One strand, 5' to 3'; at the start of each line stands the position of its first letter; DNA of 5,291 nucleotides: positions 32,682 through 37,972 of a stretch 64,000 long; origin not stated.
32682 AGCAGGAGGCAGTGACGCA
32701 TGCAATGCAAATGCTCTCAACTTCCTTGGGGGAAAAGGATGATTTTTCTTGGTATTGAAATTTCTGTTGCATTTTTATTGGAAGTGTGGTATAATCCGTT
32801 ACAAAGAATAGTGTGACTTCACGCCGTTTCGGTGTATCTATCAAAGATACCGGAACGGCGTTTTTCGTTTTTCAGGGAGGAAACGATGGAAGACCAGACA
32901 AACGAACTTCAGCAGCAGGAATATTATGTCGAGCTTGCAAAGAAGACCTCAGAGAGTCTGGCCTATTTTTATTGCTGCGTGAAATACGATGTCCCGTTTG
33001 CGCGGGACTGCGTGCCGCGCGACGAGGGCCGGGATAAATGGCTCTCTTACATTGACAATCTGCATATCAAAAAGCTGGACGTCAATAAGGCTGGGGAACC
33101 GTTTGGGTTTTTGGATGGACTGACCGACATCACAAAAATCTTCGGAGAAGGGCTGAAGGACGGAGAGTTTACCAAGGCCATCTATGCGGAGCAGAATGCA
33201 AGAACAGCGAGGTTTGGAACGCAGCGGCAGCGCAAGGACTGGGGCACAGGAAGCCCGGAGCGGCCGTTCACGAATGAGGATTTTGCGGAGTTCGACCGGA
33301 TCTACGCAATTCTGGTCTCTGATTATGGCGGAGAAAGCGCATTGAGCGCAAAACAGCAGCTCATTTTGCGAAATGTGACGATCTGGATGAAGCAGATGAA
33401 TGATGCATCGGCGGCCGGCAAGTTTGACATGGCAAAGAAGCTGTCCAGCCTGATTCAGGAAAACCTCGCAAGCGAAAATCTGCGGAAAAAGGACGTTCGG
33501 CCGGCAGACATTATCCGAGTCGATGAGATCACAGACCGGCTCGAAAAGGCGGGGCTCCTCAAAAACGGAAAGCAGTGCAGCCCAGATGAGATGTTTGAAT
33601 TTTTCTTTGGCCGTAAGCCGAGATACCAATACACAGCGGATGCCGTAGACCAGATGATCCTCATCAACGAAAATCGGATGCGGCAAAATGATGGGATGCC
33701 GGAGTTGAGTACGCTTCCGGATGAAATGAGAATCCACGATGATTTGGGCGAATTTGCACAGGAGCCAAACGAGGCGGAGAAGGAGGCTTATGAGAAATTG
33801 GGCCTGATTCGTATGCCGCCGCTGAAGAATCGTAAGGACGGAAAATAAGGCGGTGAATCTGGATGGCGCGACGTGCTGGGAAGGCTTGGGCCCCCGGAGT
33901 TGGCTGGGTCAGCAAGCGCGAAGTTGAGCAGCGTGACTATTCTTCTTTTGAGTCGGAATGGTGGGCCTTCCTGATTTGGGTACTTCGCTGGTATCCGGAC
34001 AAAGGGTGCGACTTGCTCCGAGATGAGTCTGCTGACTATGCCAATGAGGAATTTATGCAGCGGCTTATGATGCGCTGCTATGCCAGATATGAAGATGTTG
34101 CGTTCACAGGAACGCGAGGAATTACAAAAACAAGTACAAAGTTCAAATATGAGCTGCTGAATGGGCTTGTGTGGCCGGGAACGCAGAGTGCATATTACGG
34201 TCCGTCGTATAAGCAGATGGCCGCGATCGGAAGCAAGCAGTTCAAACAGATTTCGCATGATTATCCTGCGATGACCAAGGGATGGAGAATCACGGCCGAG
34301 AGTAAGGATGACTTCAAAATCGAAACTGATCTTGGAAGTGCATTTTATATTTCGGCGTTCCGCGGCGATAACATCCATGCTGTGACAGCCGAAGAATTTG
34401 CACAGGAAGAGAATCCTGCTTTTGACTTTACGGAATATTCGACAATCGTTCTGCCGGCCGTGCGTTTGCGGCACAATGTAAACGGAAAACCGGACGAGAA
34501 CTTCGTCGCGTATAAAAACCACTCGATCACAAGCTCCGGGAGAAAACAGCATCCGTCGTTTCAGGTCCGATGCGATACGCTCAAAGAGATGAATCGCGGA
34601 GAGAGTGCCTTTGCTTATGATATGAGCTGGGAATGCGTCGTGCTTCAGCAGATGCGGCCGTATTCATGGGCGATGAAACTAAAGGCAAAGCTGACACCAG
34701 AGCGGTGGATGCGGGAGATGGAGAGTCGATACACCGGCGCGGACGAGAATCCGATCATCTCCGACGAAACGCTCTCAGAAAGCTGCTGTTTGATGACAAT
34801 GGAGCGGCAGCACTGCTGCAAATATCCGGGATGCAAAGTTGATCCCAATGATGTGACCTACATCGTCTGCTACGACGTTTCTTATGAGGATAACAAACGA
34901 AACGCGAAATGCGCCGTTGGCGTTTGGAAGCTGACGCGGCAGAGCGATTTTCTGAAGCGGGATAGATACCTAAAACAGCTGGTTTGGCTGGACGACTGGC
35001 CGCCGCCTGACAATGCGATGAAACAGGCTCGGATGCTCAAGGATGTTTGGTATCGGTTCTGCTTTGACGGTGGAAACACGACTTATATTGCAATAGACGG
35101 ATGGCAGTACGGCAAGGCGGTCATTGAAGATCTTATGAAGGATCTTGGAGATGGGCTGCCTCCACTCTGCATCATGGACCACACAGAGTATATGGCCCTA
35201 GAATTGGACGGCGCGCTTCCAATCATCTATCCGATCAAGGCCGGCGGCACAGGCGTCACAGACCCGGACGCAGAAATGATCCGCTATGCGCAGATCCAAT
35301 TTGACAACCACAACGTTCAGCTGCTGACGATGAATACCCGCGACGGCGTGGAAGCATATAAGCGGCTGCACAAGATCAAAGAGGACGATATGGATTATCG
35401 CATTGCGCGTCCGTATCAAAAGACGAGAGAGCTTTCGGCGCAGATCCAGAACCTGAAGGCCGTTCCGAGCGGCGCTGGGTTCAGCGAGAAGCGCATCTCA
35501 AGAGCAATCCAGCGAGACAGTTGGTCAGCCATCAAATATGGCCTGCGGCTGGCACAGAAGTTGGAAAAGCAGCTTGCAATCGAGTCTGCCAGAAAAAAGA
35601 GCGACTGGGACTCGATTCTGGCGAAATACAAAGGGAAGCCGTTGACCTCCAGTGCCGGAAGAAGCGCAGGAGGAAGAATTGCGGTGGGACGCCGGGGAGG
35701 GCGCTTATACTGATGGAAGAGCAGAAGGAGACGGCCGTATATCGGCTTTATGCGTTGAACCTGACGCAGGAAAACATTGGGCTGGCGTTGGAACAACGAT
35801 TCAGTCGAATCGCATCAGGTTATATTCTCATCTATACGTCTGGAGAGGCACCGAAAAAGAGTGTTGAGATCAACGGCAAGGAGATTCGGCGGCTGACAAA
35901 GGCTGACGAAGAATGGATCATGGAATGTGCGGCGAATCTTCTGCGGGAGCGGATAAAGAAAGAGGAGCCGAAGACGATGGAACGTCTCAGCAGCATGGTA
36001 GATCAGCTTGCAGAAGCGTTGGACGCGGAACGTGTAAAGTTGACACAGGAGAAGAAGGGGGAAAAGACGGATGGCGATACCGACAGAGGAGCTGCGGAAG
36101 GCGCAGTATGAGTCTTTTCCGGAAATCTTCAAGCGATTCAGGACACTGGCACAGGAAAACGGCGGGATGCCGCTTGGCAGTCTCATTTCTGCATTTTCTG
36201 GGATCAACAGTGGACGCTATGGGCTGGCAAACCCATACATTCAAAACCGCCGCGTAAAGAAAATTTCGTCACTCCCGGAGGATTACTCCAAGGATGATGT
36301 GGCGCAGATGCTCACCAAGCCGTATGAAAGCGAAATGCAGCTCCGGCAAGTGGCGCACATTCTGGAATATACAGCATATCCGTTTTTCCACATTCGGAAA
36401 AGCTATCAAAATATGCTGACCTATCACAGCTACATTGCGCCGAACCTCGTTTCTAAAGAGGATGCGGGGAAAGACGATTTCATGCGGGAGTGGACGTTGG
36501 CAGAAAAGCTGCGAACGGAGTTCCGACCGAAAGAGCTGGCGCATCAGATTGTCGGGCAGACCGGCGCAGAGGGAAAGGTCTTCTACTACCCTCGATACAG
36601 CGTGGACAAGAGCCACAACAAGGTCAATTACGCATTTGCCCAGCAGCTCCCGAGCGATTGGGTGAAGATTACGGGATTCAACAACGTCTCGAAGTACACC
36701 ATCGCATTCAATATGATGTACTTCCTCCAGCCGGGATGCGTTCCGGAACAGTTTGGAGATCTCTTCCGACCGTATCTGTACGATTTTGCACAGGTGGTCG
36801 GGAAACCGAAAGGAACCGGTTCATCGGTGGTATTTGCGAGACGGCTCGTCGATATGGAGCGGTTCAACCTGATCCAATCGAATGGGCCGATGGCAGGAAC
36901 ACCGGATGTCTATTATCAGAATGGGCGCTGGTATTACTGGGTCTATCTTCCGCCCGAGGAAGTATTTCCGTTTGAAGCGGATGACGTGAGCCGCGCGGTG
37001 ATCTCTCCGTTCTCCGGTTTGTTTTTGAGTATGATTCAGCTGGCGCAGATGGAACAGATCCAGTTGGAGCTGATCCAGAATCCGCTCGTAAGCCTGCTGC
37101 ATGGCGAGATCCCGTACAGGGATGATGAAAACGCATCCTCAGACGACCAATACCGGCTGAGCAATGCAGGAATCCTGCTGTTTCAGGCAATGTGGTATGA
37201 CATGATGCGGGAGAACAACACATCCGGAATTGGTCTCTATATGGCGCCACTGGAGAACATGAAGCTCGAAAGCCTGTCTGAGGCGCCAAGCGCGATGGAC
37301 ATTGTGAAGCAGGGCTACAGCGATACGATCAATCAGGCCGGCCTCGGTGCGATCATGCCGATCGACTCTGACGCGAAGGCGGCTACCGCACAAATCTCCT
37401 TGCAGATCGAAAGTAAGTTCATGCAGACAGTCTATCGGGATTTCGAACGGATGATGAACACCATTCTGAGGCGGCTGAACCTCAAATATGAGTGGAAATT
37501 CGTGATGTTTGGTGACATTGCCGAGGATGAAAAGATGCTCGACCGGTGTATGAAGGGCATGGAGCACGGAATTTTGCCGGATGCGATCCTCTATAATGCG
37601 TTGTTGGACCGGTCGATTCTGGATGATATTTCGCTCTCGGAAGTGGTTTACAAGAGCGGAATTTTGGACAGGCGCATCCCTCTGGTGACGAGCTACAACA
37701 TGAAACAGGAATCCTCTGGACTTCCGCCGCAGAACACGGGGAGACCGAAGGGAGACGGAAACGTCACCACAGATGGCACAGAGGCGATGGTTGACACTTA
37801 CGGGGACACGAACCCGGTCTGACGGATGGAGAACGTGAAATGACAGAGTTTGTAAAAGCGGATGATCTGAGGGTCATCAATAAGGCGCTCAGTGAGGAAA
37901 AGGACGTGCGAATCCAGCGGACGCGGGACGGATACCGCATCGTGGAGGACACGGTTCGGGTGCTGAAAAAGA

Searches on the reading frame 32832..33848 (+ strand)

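Call 55: search_protein_families(library=phrogs, proteins=[window:32832-33848:+], max_evalue=0.001)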
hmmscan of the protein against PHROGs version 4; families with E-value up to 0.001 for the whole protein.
window:32832-33848:+ (338 aa): 1 family
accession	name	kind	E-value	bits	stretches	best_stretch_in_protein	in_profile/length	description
phrog_3314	-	unknown function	0.00039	21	1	129-244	129-239/286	-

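Call 106: search_protein_families(library=pfam, proteins=[window:32832-33848:+], max_evalue=0.001)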
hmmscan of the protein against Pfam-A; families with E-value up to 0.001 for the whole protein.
window:32832-33848:+ (338 aa): 0 families

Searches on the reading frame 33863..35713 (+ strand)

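Call 55: search_protein_families(library=phrogs, proteins=[window:33863-35713:+], max_evalue=0.001)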
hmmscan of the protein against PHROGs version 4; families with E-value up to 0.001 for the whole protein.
window:33863-35713:+ (616 aa): 2 families
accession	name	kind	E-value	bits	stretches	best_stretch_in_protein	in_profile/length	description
phrog_15503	-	unknown function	6.7e-11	43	1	31-185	41-198/245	-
phrog_24618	-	unknown function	0.00066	20.4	0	498-581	139-222/230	-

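Call 106: search_protein_families(library=pfam, proteins=[window:33863-35713:+], max_evalue=0.001)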
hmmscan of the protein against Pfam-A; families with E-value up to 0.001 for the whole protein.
window:33863-35713:+ (616 aa): 0 families

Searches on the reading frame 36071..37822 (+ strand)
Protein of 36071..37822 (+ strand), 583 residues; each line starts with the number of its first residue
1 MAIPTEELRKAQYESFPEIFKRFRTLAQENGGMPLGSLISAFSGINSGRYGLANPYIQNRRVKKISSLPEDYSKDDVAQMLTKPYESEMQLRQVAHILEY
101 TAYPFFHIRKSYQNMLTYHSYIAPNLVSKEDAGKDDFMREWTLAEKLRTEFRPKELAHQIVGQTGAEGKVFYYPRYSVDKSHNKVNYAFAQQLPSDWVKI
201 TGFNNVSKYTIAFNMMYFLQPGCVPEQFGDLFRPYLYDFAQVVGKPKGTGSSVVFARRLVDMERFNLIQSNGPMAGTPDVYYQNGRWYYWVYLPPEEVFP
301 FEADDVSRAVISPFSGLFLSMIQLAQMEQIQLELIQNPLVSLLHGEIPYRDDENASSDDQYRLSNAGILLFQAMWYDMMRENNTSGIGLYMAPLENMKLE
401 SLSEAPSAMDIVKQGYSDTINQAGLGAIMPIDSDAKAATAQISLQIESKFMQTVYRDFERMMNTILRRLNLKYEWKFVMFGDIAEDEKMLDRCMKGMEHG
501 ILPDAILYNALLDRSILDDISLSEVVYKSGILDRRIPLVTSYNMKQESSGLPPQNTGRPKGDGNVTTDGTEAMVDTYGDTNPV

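Call 55: search_protein_families(library=phrogs, proteins=[window:36071-37822:+], max_evalue=0.001)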
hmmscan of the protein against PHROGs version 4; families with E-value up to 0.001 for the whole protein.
window:36071-37822:+ (583 aa): 1 family
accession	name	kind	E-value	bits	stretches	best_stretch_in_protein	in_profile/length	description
phrog_2739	-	head and packaging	6.9e-35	121.6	2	286-572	216-491/501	portal protein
